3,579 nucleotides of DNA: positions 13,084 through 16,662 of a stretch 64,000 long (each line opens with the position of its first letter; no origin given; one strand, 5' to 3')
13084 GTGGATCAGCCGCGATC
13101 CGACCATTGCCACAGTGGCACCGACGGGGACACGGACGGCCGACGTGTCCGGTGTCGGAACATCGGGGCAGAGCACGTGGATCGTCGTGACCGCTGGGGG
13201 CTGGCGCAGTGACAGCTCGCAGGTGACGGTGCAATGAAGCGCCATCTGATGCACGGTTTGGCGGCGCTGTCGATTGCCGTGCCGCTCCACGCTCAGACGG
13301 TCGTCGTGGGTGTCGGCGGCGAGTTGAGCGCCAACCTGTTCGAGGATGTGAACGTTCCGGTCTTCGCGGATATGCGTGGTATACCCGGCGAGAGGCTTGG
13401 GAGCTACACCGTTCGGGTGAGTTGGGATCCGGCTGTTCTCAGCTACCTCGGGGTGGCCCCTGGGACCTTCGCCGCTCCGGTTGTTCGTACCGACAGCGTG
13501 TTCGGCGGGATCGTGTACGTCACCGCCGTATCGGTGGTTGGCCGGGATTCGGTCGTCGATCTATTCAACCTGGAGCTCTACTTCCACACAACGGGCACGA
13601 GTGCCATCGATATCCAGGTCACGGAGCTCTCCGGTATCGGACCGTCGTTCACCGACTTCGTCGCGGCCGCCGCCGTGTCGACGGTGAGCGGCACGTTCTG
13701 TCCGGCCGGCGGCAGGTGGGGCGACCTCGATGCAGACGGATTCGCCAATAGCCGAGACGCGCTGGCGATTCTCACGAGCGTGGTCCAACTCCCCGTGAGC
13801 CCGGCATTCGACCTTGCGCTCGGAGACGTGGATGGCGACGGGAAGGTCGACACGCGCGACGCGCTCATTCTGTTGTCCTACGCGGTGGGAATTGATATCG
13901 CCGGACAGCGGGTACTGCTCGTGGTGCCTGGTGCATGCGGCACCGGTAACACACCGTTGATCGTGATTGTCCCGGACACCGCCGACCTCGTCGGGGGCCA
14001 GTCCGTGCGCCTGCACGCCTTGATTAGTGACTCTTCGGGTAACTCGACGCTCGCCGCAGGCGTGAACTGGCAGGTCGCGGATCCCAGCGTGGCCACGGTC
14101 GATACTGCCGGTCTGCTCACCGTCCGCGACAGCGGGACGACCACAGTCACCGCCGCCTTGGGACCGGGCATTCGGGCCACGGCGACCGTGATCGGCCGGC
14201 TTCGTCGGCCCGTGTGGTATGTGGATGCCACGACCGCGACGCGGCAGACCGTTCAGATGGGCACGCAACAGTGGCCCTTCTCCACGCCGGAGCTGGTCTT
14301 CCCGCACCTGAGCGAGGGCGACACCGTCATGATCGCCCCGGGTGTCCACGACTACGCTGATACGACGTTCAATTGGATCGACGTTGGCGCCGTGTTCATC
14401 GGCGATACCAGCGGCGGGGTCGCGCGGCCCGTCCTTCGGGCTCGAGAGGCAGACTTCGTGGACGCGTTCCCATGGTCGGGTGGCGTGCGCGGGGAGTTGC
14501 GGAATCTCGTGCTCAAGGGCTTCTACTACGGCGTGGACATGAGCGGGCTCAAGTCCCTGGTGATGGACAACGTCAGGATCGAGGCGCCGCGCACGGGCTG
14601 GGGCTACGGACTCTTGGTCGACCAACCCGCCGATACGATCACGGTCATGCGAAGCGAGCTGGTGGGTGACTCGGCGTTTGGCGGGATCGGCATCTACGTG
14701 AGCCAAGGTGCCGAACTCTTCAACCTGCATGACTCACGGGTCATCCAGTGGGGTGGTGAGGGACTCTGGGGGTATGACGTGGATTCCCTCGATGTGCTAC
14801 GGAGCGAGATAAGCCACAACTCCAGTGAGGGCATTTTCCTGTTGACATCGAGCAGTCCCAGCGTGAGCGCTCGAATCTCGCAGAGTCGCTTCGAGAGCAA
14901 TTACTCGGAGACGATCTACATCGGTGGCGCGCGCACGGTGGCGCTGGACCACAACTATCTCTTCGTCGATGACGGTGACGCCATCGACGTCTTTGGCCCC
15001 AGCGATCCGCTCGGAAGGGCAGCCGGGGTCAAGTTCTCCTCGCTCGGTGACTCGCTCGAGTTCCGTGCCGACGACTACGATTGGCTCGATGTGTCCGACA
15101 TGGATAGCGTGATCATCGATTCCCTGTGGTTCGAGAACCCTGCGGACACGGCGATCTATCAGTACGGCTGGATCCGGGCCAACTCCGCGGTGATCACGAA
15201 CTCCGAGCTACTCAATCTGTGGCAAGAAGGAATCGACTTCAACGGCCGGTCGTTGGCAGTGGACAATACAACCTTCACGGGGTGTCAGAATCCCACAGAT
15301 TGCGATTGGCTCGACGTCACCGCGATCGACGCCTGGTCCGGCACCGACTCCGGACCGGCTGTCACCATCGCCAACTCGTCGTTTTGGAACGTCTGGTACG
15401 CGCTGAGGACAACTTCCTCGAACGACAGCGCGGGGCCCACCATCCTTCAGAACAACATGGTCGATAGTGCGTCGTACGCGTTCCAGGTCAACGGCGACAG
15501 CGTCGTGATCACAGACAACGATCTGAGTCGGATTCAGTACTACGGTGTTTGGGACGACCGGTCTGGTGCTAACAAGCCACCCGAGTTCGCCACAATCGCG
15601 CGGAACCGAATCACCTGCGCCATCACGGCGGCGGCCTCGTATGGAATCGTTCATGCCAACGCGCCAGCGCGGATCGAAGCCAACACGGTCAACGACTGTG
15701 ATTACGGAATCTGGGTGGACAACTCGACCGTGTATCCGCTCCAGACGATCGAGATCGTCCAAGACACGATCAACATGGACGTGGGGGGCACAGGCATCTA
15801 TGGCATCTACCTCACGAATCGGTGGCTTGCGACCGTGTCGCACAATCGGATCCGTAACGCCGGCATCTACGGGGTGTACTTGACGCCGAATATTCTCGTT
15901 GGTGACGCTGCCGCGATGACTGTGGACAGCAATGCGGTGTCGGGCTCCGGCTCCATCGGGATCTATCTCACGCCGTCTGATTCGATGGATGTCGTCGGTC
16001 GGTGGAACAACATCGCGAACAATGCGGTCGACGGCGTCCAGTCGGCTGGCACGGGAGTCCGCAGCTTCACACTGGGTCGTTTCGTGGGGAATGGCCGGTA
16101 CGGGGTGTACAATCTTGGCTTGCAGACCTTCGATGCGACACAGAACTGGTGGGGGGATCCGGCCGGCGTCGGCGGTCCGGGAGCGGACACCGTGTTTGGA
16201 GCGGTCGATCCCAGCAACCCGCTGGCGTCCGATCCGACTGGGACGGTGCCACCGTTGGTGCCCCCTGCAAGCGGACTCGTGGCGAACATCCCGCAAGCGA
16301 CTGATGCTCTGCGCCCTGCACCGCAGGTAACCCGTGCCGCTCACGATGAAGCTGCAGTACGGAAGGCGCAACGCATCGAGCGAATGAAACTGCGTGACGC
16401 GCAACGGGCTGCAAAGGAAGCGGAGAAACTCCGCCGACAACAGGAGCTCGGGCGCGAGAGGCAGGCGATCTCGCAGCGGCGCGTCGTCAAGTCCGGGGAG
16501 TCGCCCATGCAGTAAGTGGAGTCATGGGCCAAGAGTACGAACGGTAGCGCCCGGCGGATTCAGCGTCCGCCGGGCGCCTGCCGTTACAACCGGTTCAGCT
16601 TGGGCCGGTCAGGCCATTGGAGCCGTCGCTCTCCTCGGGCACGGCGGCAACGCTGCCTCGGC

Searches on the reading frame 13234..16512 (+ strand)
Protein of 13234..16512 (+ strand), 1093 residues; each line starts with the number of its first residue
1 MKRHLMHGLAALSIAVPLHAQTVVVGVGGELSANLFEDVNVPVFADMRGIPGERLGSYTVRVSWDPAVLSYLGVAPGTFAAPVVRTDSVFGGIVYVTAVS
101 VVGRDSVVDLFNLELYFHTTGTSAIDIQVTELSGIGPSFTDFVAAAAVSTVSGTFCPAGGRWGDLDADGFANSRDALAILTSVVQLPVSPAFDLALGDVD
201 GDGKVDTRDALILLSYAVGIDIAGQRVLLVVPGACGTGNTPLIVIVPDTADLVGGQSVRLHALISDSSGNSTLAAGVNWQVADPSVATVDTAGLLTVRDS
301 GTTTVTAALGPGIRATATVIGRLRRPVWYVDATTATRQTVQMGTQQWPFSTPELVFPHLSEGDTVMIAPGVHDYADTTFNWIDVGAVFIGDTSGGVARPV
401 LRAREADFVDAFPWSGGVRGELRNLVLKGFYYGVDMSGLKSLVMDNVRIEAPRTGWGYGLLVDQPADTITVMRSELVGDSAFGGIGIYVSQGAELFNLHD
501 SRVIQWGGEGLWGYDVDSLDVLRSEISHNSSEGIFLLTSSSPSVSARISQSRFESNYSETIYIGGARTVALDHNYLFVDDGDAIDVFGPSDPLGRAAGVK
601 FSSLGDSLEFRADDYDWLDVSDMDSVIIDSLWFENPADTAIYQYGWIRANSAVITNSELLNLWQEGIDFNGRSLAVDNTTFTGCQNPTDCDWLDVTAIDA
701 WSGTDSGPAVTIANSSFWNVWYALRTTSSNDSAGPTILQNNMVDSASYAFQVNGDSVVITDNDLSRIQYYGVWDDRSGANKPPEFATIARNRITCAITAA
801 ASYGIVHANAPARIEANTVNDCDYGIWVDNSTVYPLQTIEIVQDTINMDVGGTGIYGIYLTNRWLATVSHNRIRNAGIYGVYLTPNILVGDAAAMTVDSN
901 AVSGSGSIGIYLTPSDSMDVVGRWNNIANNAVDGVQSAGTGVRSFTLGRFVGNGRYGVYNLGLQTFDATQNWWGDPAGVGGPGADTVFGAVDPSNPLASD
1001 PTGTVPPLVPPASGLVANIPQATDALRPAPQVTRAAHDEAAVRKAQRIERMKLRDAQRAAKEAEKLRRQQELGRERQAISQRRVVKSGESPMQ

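Call 6: search_protein_families(library=pfam, proteins=[window:13234-16512:+], max_evalue=0.1)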
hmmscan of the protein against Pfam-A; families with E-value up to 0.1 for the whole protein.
window:13234-16512:+ (1093 aa): 4 families
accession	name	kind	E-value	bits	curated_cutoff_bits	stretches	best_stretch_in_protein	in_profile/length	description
PF13229.12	Beta_helix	-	1.2e-22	80.7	25.9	4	804-969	2-154/158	Right handed beta helix region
PF05048.19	NosD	-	1.6e-15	57.5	23.6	2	791-978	27-212/212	Periplasmic copper-binding protein (NosD)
PF02368.24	Big_2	-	2.9e-07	30.8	22.8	1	245-311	7-70/79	Bacterial Ig-like domain (group 2)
PF00404.24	Dockerin_1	-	0.00012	22.6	22.9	1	163-214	2-53/57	Dockerin type I domain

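Call 7: search_protein_families(library=ncbifam, proteins=[window:13234-16512:+], max_evalue=0.1)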
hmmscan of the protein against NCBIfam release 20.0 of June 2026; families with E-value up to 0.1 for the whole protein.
window:13234-16512:+ (1093 aa): 1 family
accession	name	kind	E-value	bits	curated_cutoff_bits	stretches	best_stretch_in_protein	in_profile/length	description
TIGR03804.1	para_beta_helix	repeat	0.0011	18.6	19.45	0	887-916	2-30/44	parallel beta-helix repeat protein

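Call 66: predict_structure(alignment_id=A3)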
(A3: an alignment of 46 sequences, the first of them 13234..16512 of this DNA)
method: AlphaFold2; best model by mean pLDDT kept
length: 1093 residues; sequences in the alignment: 46
mean_pLDDT: 88.9   pTM: 0.74
mean pLDDT of the five models: 88.9, 88.3, 87.1, 86.7, 86.7
residues with pLDDT >= 90: 719; 70-90: 287; 50-70: 41; < 50: 46
segments of 3 or more residues with pLDDT < 50: 1-3, 9-11, 13-19, 1012-1037, 1088-1093
pLDDT, mean of each block of 10 residues (from residue 1): 49 46 83 89 86 88 96 89 93 95 81 92 93 78 83 89 91 93 91 91 91 88 82 80 89 95 77 73 96 93 92 90 97 86 95 96 98 87 98 94 92 97 98 97 98 92 98 96 94 97 97 97 98 94 93 97 97 98 95 80 98 97 97 94 95 98 96 97 86 89 85 97 89 91 97 95 96 92 93 87 95 98 96 93 92 86 94 94 86 88 95 85 95 93 94 93 94 87 82 93 82 40 35 50 78 84 88 84 62 37
secondary structure, 60 per line:
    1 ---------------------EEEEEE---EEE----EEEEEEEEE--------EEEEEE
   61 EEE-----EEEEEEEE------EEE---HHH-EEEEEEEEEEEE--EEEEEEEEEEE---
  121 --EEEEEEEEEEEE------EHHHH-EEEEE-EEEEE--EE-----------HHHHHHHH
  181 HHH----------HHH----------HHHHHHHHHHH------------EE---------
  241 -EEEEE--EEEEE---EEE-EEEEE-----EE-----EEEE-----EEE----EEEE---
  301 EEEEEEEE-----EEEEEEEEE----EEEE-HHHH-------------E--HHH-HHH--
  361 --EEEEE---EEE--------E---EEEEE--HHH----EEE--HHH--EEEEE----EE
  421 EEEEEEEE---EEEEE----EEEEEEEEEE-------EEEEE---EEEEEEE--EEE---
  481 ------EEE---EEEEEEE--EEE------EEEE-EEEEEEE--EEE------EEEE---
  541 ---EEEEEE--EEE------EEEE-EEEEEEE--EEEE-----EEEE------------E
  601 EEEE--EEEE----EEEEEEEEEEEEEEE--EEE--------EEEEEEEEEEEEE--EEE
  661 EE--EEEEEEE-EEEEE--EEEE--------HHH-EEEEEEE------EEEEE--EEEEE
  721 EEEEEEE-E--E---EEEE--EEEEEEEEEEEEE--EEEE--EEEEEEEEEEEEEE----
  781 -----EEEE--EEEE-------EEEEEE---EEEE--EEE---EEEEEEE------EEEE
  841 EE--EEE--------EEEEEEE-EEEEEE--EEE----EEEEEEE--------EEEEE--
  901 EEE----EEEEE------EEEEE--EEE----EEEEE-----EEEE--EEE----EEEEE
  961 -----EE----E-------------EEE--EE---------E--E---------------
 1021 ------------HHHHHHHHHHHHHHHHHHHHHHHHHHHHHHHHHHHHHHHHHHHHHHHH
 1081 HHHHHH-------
elements in order (helices of 4 or more, strands of 3 or more residues): E22-27 E31-33 E38-46 E55-63 E69-76 E83-85 E93-104 E107-117 E123-134 H142-145 E147-151 E153-157 H173-183 H207-217 E242-246 E249-253 E257-259 E261-265 E278-281 E287-289 E294-297 E301-308 E314-322 E327-330 H332-335 E363-367 E371-373 E386-390 E400-402 E410-414 E419-428 E432-436 E441-450 E458-462 E466-472 E475-477 E487-489 E493-499 E502-504 E511-514 E516-522 E525-527 E534-537 E544-549 E552-554 E561-564 E566-572 E575-578 E584-587 E600-604 E607-610 E615-629 E632-634 E643-655 E658-662 E665-671 E673-677 E680-683 E696-702 E709-713 E716-727 E736-739 E742-754 E757-760 E763-776 E786-789 E792-795 E803-808 E812-815 E818-820 E824-830 E837-842 E845-847 E856-862 E864-869 E872-874 E879-885 E894-898 E901-903 E908-912 E919-923 E926-928 E933-937 E943-946 E949-951 E956-960 E986-988 H1033-1086

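Call 68: fold_search(model_id=the predicted structure, library=pdb)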
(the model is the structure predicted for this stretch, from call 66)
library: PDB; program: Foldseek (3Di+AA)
matches with E <= 10: 1881; with E <= 0.001: 50
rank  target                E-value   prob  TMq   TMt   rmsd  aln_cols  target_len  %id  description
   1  4fl4_I                8.6e-07  1.00  0.10  0.34  18.8       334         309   11  Scaffoldin conformation and dynamics revealed by a ternary complex from the Clostridium thermocellum cellulosome (released 2012-06-27)
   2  2xdh                  1.6e-06  1.00  0.11  0.78   2.4       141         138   20  Non-cellulosomal cohesin from the hyperthermophilic archaeon Archaeoglobus fulgidus (released 2010-05-26)
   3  6kgf_C                1.9e-06  1.00  0.11  0.71   2.9       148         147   20  Crystal structure of CaDoc0917(R16D)-CaCohA2 complex at pH 8.2 (released 2020-07-08)
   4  4ums                  2.4e-06  1.00  0.11  0.71   2.7       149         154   15  The crystal structure of the seventh ScaB type I cohesin from Pseudobacteroides cellulosolvens (released 2015-05-06)
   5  2ccl_A                4.0e-06  1.00  0.10  0.66   3.1       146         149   18  THE S45A, T46A MUTANT OF THE TYPE I COHESIN-DOCKERIN COMPLEX FROM THE CELLULOSOME OF CLOSTRIDIUM THERMOCELLUM (released 2007-02-13)
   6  4fl4_C                4.2e-06  1.00  0.11  0.37  18.3       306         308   12  Scaffoldin conformation and dynamics revealed by a ternary complex from the Clostridium thermocellum cellulosome (released 2012-06-27)
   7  3kcp_A                7.1e-06  1.00  0.11  0.36  17.2       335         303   11  Crystal structure of interacting Clostridium thermocellum multimodular components (released 2010-02-09)
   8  4fl4_L                1.4e-05  1.00  0.10  0.33  21.3       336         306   11  Scaffoldin conformation and dynamics revealed by a ternary complex from the Clostridium thermocellum cellulosome (released 2012-06-27)
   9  1ohz_A                1.4e-05  1.00  0.10  0.66   4.4       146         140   18  Cohesin-Dockerin complex from the cellulosome of Clostridium thermocellum (released 2003-11-20)
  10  3ul4_A                1.9e-05  1.00  0.11  0.76   2.7       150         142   13  Crystal structure of Coh-OlpA(Cthe_3080)-Doc918(Cthe_0918) complex: A novel type I Cohesin-Dockerin complex from Clost (released 2012-11-28)
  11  1aoh_A                2.1e-05  1.00  0.11  0.73   2.7       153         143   15  SINGLE COHESIN DOMAIN FROM THE SCAFFOLDING PROTEIN CIPA OF THE CLOSTRIDIUM THERMOCELLUM CELLULOSOME (released 1998-07-08)
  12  1anu                  2.4e-05  1.00  0.10  0.68   3.1       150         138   16  COHESIN-2 DOMAIN OF THE CELLULOSOME FROM CLOSTRIDIUM THERMOCELLUM (released 1997-07-23)
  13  5lxv_A                3.1e-05  1.00  0.11  0.58   3.5       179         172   12  Crystal structure of Ruminococcus flavefaciens scaffoldin C cohesin in complex with a dockerin from an uncharacterized (released 2016-10-19)
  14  8gyr_B                3.3e-05  1.00  0.08  0.43  15.3       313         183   10  Crystal structure of a variable region segment of Leptospira host-interacting outer surface protein, LigA (released 2023-06-28)
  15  1aoh_B                3.4e-05  1.00  0.11  0.73   2.7       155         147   15  SINGLE COHESIN DOMAIN FROM THE SCAFFOLDING PROTEIN CIPA OF THE CLOSTRIDIUM THERMOCELLUM CELLULOSOME (released 1998-07-08)
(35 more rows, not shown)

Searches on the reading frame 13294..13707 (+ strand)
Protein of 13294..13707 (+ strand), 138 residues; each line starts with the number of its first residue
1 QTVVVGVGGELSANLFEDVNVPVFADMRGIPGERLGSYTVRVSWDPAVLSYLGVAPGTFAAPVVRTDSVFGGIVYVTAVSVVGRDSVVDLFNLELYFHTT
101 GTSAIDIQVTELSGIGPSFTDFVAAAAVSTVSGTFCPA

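Call 10: search_protein_families(library=pfam, proteins=[window:13294-13707:+], max_evalue=10)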
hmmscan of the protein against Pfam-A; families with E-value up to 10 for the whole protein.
seq(138 aa): 1 family
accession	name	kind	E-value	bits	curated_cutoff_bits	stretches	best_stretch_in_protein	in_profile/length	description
PF00963.24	Cohesin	-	0.056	14.1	24.1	1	20-60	15-55/139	Cohesin domain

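Call 96: search_solved_structures(query=A9, max_evalue=1, show_alignments=1)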
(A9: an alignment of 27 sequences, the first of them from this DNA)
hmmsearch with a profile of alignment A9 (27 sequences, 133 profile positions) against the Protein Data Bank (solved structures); distinct sequences matched with E-value up to 1: 35.
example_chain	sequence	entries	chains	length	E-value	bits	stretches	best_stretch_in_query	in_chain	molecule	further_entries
2xdh_A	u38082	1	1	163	0.00017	25.1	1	7-102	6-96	COHESIN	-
1g1k_A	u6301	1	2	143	0.001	22.6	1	9-120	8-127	SCAFFOLDING PROTEIN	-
2vn5_A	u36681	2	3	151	0.0012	22.3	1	9-120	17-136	SCAFFOLDING PROTEIN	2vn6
9e7w_H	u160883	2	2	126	0.0042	20.6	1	49-117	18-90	Heavy chain antibody fragment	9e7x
3l8q_A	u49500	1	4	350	0.01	19.3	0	22-57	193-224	Cellulosomal scaffoldin adaptor protein B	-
6u59_H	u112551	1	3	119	0.012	19.1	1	58-119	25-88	rabbit antibody 13B Fragment antigen binding heavy chain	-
30af_H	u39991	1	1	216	0.05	17.1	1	86-132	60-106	aeFab98 heavy chain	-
1anu_A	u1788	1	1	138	0.068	16.7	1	9-69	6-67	COHESIN-2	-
8kei_C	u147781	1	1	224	0.069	16.6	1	87-124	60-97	monoclonal antibody 7G5 heavy chain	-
7u8g_D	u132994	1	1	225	0.069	16.6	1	87-124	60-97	7G5 - heavy chain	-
2ccl_A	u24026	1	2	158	0.08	16.4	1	9-69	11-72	CELLULOSOMAL SCAFFOLDING PROTEIN A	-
8gzz_E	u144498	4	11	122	0.088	16.3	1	88-118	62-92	rabbit monoclonal antibody 1H1 Fab heavy chain | 1H1 heavy chain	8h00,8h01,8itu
1ohz_A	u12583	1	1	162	0.088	16.3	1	9-69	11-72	CELLULOSOMAL SCAFFOLDING PROTEIN A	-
4jo2_H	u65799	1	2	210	0.09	16.3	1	87-118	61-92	monoclonal anti-HIV-1 gp120 V3 antibody R56 heavy chain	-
8og0_H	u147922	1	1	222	0.09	16.3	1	82-117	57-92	Fab fragment heavy chain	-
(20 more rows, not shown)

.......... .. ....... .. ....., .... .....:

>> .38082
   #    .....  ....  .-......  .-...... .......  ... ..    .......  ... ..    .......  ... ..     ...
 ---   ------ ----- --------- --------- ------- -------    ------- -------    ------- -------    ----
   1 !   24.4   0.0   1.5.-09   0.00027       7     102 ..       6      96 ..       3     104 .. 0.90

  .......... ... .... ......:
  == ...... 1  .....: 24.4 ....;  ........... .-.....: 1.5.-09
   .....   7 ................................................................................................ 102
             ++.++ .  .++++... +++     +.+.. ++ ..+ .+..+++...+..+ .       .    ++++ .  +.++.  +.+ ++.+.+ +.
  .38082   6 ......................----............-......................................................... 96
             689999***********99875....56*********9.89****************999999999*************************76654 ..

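Call 97: search_protein_families(library=pfam, alignment_id=A9, max_evalue=0.1)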
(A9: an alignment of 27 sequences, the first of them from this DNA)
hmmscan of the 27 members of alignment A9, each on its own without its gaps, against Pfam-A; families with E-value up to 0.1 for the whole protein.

A. member 1, seq(136 aa): 1 family
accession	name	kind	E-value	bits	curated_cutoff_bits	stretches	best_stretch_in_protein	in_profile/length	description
PF00963.24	Cohesin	-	0.054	14.1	24.1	1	20-60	15-55/139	Cohesin domain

B. families by the number of members that match (of 27 scanned): 3 families
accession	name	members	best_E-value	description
PF00963.24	Cohesin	20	3.1e-07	Cohesin domain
PF03737.21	RraA-like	1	9.2e-05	Aldolase/RraA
PF00370.27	FGGY_N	1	0.021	FGGY family of carbohydrate kinases, N-terminal domain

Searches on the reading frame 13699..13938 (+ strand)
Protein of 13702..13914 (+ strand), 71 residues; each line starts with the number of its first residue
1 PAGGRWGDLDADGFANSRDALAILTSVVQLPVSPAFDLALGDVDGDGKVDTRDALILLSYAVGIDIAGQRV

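Call 10: search_protein_families(library=pfam, proteins=[window:13702-13914:+], max_evalue=10)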
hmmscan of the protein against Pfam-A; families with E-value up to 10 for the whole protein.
seq(71 aa): 6 families
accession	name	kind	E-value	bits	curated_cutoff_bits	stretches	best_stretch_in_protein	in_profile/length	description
PF00404.24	Dockerin_1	-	1.1e-09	38.8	22.9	2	7-58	2-53/57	Dockerin type I domain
PF13517.12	FG-GAP_3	-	0.012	16.7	26.9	1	35-50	43-58/61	FG-GAP-like repeat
PF00036.39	EF-hand_1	-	0.064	13.3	25.4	1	41-51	9-19/29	EF hand domain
PF01839.29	FG-GAP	-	0.11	12.8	22.1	1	38-50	5-17/37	FG-GAP repeat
PF02412.23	TSP_3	-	3.8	7.7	25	0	8-19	15-26/36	Thrombospondin type 3 repeat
PF13202.12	EF-hand_5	-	7.1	6.7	25.9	1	42-50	9-17/25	EF hand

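Call 71: search_solved_structures(query=A6, max_evalue=0.01, show_alignments=2)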
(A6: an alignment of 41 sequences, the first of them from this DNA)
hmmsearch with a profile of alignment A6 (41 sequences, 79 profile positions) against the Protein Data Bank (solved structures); distinct sequences matched with E-value up to 0.01: 18.
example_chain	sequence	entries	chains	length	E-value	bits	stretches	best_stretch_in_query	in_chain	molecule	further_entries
8x39_A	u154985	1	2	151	1.2e-09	41.1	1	6-57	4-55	Serine protease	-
8x3a_A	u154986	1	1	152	1.5e-09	40.8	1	6-57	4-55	Serine protease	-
1daq_A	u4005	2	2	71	1.2e-06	31.4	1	4-55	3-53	ENDOGLUCANASE SS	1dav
2mte_A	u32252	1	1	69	1.5e-06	31.2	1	5-55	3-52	Cellulose 1,4-beta-cellobiosidase (reducing end) CelS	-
6kg9_A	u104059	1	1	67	5.6e-06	29.4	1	5-55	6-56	And cellulose-binding endoglucanase family 9 CelL ortholog dockerin domain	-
4uyp_B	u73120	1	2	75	7.9e-06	28.9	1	7-63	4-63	Cellulosomal scaffoldin adaptor protein B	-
1ohz_B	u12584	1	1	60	1.6e-05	27.9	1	8-57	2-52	ENDO-1,4-BETA-XYLANASE Y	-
8ajy_B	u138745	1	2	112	2.5e-05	27.3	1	6-60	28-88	Dockerin from ScaH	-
2ccl_B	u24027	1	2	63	2.5e-05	27.2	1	7-57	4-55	ENDO-1,4-BETA-XYLANASE Y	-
4fl4_A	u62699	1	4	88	3.1e-05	27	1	6-57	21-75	Glycoside hydrolase family 9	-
4uyq_B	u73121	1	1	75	5.4e-05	26.2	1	7-63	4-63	Cellulosomal scaffoldin adaptor protein B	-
6kge_D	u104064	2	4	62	5.8e-05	26.1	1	6-55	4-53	And cellulose-binding endoglucanase family 9 CelL ortholog dockerin domain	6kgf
3ul4_B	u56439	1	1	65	5.9e-05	26.1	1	8-64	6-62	Cellulosome enzyme, dockerin type I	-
6kgc_B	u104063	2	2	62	0.00015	24.7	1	6-55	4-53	And cellulose-binding endoglucanase family 9 CelL ortholog dockerin domain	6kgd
4cj0_A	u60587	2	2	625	0.00018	24.5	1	6-57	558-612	ENDOGLUCANASE D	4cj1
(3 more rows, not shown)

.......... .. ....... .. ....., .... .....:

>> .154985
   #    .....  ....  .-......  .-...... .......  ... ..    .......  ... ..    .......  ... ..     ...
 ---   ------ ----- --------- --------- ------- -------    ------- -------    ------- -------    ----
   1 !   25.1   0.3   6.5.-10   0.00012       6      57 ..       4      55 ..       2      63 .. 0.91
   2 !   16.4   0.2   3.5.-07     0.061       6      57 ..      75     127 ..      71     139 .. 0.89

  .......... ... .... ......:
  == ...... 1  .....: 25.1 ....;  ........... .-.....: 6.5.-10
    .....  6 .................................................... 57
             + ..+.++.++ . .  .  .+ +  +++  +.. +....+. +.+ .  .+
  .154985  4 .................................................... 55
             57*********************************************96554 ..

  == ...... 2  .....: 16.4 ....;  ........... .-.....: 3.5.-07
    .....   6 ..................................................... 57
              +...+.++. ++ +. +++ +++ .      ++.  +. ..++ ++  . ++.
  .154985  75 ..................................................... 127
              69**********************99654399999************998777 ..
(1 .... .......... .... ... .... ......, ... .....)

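Call 72: search_protein_families(library=pfam, alignment_id=A6, max_evalue=0.01)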
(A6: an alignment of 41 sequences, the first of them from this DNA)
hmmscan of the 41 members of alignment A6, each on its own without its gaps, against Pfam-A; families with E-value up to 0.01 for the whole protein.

A. member 1, seq(80 aa): 1 family
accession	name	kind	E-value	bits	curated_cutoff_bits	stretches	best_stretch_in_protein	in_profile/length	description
PF00404.24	Dockerin_1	-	2.2e-09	37.8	22.9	2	8-59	2-53/57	Dockerin type I domain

B. families by the number of members that match (of 41 scanned): 4 families
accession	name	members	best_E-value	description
PF00404.24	Dockerin_1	41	2.2e-09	Dockerin type I domain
PF00036.39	EF-hand_1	1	0.0018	EF hand domain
PF06341.16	DUF1056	1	0.006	Protein of unknown function (DUF1056)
PF13517.12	FG-GAP_3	1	0.0064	FG-GAP-like repeat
